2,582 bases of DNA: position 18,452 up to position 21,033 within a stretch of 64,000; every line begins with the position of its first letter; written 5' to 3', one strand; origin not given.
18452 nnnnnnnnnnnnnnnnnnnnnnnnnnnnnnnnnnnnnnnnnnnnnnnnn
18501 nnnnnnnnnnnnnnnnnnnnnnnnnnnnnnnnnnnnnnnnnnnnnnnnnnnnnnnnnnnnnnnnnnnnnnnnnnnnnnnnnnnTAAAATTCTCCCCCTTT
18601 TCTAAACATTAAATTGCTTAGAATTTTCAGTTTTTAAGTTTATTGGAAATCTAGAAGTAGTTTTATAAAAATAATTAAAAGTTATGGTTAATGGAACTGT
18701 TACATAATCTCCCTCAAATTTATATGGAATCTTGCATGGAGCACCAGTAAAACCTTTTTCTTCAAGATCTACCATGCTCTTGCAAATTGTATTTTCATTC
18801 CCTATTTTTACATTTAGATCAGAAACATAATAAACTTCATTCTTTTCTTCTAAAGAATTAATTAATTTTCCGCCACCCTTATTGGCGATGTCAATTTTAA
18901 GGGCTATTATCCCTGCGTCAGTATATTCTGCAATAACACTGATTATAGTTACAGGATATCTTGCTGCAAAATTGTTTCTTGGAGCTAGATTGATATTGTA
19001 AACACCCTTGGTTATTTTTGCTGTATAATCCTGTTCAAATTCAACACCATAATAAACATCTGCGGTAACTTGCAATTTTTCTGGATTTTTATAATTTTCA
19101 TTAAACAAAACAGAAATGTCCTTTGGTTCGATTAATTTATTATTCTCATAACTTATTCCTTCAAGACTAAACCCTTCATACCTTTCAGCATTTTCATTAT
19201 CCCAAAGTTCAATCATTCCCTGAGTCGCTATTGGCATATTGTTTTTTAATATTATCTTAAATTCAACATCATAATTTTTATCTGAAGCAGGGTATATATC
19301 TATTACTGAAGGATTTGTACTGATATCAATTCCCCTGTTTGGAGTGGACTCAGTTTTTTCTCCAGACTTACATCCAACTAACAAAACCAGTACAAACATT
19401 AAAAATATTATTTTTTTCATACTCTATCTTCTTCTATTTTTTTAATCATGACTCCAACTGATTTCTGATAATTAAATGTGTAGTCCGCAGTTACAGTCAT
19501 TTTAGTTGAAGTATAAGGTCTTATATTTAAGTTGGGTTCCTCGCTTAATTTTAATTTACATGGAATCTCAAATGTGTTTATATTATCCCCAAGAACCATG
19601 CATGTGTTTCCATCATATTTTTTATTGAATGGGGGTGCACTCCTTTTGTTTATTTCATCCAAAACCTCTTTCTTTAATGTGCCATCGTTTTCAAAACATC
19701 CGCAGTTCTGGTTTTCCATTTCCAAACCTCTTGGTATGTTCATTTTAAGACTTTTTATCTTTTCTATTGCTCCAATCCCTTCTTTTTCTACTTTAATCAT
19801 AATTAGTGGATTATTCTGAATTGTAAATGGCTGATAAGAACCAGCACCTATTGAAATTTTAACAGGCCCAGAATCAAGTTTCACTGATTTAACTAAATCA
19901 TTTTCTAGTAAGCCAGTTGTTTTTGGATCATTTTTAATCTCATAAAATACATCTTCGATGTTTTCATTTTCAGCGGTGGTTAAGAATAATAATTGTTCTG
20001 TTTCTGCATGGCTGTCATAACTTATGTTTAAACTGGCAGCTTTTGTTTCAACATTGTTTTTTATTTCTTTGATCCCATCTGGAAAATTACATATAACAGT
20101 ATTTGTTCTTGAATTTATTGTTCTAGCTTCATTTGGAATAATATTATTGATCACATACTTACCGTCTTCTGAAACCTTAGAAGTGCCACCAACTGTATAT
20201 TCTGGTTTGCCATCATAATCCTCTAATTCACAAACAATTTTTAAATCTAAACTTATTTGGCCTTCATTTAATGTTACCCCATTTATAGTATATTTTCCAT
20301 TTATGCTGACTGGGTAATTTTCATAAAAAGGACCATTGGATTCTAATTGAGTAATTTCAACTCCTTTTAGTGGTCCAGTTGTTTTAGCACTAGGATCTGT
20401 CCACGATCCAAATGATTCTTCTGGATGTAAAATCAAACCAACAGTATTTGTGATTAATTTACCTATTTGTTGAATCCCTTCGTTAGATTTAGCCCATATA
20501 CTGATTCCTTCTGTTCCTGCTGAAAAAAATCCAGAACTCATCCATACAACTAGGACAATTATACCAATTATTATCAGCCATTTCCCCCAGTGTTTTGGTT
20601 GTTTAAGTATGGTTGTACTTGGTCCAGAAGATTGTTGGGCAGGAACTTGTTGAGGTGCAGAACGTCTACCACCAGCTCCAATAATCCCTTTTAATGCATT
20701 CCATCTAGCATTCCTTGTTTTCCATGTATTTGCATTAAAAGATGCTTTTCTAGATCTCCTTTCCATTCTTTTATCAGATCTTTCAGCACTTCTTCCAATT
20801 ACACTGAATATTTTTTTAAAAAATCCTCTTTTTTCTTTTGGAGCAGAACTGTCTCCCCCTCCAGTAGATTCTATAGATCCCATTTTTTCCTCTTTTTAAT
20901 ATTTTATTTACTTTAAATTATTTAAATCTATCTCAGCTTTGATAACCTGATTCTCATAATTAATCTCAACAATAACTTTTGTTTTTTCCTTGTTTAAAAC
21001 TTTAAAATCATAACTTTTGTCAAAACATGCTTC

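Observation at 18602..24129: Tandem operon of six or more class-III-signal-peptide (pilin-like) genes with a large membrane protein and a lipoprotein, but no assembly ATPase or platform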

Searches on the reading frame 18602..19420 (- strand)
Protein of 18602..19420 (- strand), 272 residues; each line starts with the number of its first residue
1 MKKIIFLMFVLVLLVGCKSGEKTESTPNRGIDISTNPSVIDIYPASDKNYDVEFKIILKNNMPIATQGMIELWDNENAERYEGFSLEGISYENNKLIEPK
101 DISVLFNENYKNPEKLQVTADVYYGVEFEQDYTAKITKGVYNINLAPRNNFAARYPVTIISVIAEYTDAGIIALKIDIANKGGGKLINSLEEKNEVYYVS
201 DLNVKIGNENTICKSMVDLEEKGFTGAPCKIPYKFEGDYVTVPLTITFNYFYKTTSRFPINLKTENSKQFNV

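Call 6: search_protein_families(library=pfam, max_evalue=1, proteins=[window:18602-19420:-])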
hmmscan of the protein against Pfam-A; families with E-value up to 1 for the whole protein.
window:18602-19420:- (272 aa): 1 family
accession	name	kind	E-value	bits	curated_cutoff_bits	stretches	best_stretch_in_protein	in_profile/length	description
PF21968.2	TcdA1_RBD_3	-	0.019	15.6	27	0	40-107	25-89/106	TcdA1, receptor binding domain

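Call 7: search_protein_families(library=ncbifam, max_evalue=1, proteins=[window:18602-19420:-])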
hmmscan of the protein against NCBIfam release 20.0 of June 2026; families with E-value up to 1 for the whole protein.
window:18602-19420:- (272 aa): 4 families
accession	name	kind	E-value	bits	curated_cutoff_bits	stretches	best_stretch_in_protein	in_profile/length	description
NF045606.1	lipo_J517_1871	equivalog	0.028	14.4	60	1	1-35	1-33/133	J517_1871 family lipoprotein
NF058647.1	lipo_LytA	equivalog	0.058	13.6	110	1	1-24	1-25/107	acidic lipoprotein LytA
NF047972.1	lamb_exclu_cor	equivalog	0.09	12.8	31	1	1-50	1-51/78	phage exclusion lipoprotein Cor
NF052634.1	Riean_0653_fam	subfamily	0.11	13.4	57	1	1-25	1-25/176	Riean_0653 family protein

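Call 21: search_protein_families(library=phrogs, max_evalue=0.01, proteins=[P0002, P0003, P0004, P0006, P0008, P0009, P0011, P0012])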
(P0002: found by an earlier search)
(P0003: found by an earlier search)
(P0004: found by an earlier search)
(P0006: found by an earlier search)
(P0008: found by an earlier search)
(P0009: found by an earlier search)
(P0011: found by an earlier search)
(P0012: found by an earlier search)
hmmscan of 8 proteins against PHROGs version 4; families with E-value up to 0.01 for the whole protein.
P0002 (119 aa): 0 families

P0003 (111 aa): 0 families

P0004 (159 aa): 0 families

P0006 (109 aa): 0 families

P0008 (144 aa): 0 families

P0009 (168 aa): 0 families

P0011 (220 aa): 0 families

P0012 (272 aa): 1 family
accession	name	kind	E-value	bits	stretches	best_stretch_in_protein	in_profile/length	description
phrog_1119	-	moron, auxiliary metabolic gene and host takeover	0.0016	19.8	1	1-26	1-25/78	Cor superinfection exclusion protein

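Call 55: search_protein_families(library=pfam, max_evalue=0.001, proteins=[L004:2439-4682:+, L004:4686-6815:+, L005:2065-4344:+, L005:4357-6549:+, L009:2243-4348:+, L002:1-1557:+, L002:1554-3275:+, L009:18356-19276:-, L004:1364-2011:-, L004:1986-2360:-])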
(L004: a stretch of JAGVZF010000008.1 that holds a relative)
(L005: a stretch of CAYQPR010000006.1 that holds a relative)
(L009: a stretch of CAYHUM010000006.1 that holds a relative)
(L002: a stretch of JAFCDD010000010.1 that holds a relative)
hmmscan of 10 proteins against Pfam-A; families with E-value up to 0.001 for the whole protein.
L004:2439-4682:+ (747 aa): 1 family
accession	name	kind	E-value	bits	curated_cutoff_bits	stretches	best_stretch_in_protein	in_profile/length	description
PF00437.27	T2SSE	-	1.3e-17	63.9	24.9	1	415-596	110-275/370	Type II/IV secretion system protein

L004:4686-6815:+ (709 aa): 0 families

L005:2065-4344:+ (759 aa): 1 family
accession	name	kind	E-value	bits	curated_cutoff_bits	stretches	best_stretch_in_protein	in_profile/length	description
PF00437.27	T2SSE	-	1.3e-12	47.5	24.9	1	414-604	99-273/370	Type II/IV secretion system protein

L005:4357-6549:+ (730 aa): 0 families

L009:2243-4348:+ (701 aa): 0 families

L002:1-1557:+ (518 aa): 1 family
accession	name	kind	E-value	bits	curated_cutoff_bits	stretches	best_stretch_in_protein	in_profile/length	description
PF00437.27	T2SSE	-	1.7e-14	53.7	24.9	1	160-357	87-268/370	Type II/IV secretion system protein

L002:1554-3275:+ (573 aa): 0 families

L009:18356-19276:- (306 aa): 1 family
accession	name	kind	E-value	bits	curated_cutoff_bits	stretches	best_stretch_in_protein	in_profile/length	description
PF01478.23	Peptidase_A24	-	5.4e-17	62.6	26.5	1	22-144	1-104/104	Type IV leader peptidase family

L004:1364-2011:- (215 aa): 0 families

L004:1986-2360:- (124 aa): 0 families

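Call 79: search_protein_families(library=pfam, max_evalue=1, proteins=[L004:4686-6815:+, L035:12238-14490:+, L005:4357-6549:+, L009:2243-4348:+, L014:1146-3329:+])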
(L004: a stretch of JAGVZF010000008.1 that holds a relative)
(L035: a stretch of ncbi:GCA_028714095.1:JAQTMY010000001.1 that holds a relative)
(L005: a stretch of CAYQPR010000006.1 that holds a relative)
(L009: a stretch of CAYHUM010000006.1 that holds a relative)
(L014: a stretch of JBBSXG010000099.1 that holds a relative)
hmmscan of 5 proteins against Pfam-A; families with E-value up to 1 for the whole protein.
L004:4686-6815:+ (709 aa): 0 families

L035:12238-14490:+ (750 aa): 4 families
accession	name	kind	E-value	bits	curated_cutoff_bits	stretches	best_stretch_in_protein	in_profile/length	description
PF20990.2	DUF2207_C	-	0.0021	18.2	33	1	241-356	79-192/247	Predicted membrane protein (DUF2207) C-terminal domain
PF04513.17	Baculo_PEP_C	-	0.0089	16.5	38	1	591-658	65-132/140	Baculovirus polyhedron envelope protein, PEP, C terminus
PF00482.28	T2SSF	-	0.24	11.8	25.2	1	190-318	7-125/125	Type II secretion system (T2SS), protein F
PF25472.1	DUF7902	-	0.29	11.8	26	1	595-651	17-71/85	Domain of unknown function (DUF7902)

L005:4357-6549:+ (730 aa): 2 families
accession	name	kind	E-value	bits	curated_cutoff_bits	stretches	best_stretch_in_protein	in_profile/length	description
PF00482.28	T2SSF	-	0.026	14.9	25.2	0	477-592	4-109/125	Type II secretion system (T2SS), protein F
PF18895.5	T4SS_pilin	-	0.69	10.5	26.6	0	662-720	15-71/71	Type IV secretion system pilin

L009:2243-4348:+ (701 aa): 5 families
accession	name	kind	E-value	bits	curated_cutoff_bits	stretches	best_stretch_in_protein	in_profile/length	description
PF03885.18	DUF327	-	0.048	14.1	25.8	1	513-580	70-139/143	Protein of unknown function (DUF327)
PF08038.17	Tom7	-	0.074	13.2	27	1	365-383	17-34/41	TOM7 family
PF24853.1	DUF7727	-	0.078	13.9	27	1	613-700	37-128/139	Domain of unknown function (DUF7727)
PF13940.11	Ldr_toxin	-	0.31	11.6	27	1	573-593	16-33/35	Toxin Ldr, type I toxin-antitoxin system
PF04513.17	Baculo_PEP_C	-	0.41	11.1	38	0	485-604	8-125/140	Baculovirus polyhedron envelope protein, PEP, C terminus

L014:1146-3329:+ (727 aa): 1 family
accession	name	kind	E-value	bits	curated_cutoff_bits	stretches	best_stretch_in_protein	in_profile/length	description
PF01397.27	Terpene_synth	-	0.095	12.8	37.6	1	2-87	68-151/188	Terpene synthase, N-terminal domain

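Call 106: search_protein_families(library=pfam, max_evalue=0.001, proteins=[L003:1245-2177:+, L021:3359-4531:+, L021:4578-5639:+, L024:891-1949:+, L006:243-1343:+, L016:7783-8901:+, L013:8821-9861:+, L020:5804-6805:+, L015:3815-4813:+, L005:6622-7620:+])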
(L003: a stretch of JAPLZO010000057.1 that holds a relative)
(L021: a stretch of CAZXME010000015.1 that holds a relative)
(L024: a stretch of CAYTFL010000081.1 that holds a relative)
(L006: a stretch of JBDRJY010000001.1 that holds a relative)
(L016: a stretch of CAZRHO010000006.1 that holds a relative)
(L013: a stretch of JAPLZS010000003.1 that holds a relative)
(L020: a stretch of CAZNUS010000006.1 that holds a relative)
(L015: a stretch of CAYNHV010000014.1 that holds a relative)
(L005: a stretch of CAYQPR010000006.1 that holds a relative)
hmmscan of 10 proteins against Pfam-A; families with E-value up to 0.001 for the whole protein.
L003:1245-2177:+ (310 aa): 1 family
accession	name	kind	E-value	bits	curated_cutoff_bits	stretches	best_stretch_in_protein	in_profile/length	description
PF01551.29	Peptidase_M23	-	1.1e-23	83.6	28.7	1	182-273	2-96/96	Peptidase family M23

L021:3359-4531:+ (390 aa): 0 families

L021:4578-5639:+ (353 aa): 0 families

L024:891-1949:+ (352 aa): 0 families

L006:243-1343:+ (366 aa): 0 families

L016:7783-8901:+ (372 aa): 0 families

L013:8821-9861:+ (346 aa): 1 family
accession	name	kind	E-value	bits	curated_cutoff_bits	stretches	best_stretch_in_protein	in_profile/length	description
PF01520.23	Amidase_3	-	3.3e-13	50.5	27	1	172-342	2-173/174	N-acetylmuramoyl-L-alanine amidase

L020:5804-6805:+ (333 aa): 0 families

L015:3815-4813:+ (332 aa): 1 family
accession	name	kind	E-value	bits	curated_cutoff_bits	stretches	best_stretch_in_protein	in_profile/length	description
PF00801.26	PKD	-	6e-07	29.8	23.5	1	126-198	7-71/80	PKD domain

L005:6622-7620:+ (332 aa): 0 families

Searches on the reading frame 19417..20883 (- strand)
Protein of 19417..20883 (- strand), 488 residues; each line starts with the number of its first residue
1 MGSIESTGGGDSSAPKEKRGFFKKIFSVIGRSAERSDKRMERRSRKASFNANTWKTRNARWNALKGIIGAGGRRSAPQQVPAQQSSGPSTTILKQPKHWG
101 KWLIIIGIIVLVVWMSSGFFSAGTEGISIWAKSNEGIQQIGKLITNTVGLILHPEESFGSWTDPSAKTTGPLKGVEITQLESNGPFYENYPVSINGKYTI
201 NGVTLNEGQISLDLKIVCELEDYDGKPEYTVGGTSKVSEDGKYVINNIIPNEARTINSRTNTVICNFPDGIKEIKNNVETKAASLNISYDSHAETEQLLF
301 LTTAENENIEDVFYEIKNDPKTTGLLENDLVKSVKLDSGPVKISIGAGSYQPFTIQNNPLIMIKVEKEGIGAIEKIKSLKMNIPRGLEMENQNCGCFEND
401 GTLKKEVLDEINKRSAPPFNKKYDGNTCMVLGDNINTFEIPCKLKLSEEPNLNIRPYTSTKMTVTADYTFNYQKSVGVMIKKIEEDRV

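Call 6: search_protein_families(library=pfam, max_evalue=1, proteins=[window:19417-20883:-])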
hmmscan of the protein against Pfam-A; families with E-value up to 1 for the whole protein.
window:19417-20883:- (488 aa): 0 families

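Call 7: search_protein_families(library=ncbifam, max_evalue=1, proteins=[window:19417-20883:-])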
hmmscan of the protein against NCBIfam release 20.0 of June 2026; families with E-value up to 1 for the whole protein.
window:19417-20883:- (488 aa): 0 families

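Call 14: find_encoding_contigs(protein=window:19417-20883:-, flank=10000, max_places=6)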
Protein window:19417-20883:- (488 aa): 1 contig read that carries it; 1 place shown.
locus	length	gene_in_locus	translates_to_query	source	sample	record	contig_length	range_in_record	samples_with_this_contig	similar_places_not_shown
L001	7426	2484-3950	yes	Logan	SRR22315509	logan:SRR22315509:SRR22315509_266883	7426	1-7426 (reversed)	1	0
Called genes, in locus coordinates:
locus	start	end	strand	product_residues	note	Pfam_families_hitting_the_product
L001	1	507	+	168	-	?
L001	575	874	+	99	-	-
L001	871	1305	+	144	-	-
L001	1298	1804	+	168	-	-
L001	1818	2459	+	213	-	-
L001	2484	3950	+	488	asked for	-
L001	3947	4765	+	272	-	-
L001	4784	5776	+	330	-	PF01336:tRNA_anti-codon (faint), PF08646:Rep_fac-A_C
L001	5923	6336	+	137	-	-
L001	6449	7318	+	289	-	PF00733:Asn_synthase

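Call 15: find_homologous_proteins(query=window:19417-20883:-, max_evalue=0.001)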
Query window:19417-20883:- (488 aa): 1 proteins with E <= 0.001 among 8000 candidates.
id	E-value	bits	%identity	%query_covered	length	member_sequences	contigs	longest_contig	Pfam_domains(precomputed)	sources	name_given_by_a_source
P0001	0.0e+0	1101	100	100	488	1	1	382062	-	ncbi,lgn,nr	ncbi:MAG: hypothetical protein PHE43_00915 [Candidatus Nanoarchaeia archaeon]|nr:hypothetical protei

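Call 21: search_protein_families(library=phrogs, max_evalue=0.01, proteins=[P0001])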
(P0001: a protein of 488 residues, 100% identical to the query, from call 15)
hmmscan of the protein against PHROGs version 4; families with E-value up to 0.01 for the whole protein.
P0001 (488 aa): 0 families

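Call 24: search_solved_structures(query=P0001, max_evalue=1)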
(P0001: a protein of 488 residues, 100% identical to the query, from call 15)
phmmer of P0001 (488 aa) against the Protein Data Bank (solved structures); distinct sequences matched with E-value up to 1: 0.

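Call 82: predict_structure(alignment_id=A4)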
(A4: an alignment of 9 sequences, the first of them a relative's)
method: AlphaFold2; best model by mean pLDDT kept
length: 488 residues; sequences in the alignment: 9
mean_pLDDT: 70.7   pTM: 0.62
mean pLDDT of the five models: 70.7, 70.7, 67.7, 67.6, 67.3
residues with pLDDT >= 90: 110; 70-90: 173; 50-70: 82; < 50: 123
segments of 3 or more residues with pLDDT < 50: 1-35, 69-99, 116-161, 416-418
pLDDT, mean of each block of 10 residues (from residue 1): 34 41 44 50 69 75 60 39 39 42 71 54 41 44 42 41 56 87 90 94 79 93 91 84 86 81 94 88 95 87 65 65 66 75 82 78 87 93 87 85 90 62 62 85 78 59 92 94 70
secondary structure, 60 per line:
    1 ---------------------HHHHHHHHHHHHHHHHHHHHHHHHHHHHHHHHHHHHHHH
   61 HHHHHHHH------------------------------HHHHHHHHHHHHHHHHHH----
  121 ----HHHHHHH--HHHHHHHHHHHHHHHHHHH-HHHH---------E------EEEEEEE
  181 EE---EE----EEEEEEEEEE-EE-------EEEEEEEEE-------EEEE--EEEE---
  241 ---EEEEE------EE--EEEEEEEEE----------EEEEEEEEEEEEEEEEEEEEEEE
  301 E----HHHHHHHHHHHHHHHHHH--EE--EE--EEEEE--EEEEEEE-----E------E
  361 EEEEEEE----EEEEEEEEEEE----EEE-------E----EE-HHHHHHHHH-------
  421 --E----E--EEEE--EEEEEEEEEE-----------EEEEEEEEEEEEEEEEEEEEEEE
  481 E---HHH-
elements in order: H22-68 H99-116 H125-131 H134-152 H154-157 E174-182 E192-201 E212-220 E228-231 E234-237 E244-248 E259-267 E278-301 H306-323 E334-338 E341-347 E360-367 E372-382 E387-389 H405-413 E431-434 E437-446 E458-481

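Call 98: search_solved_structures(query=A4, max_evalue=1)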
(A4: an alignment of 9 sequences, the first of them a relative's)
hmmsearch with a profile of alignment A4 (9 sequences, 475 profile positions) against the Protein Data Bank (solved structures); distinct sequences matched with E-value up to 1: 0.
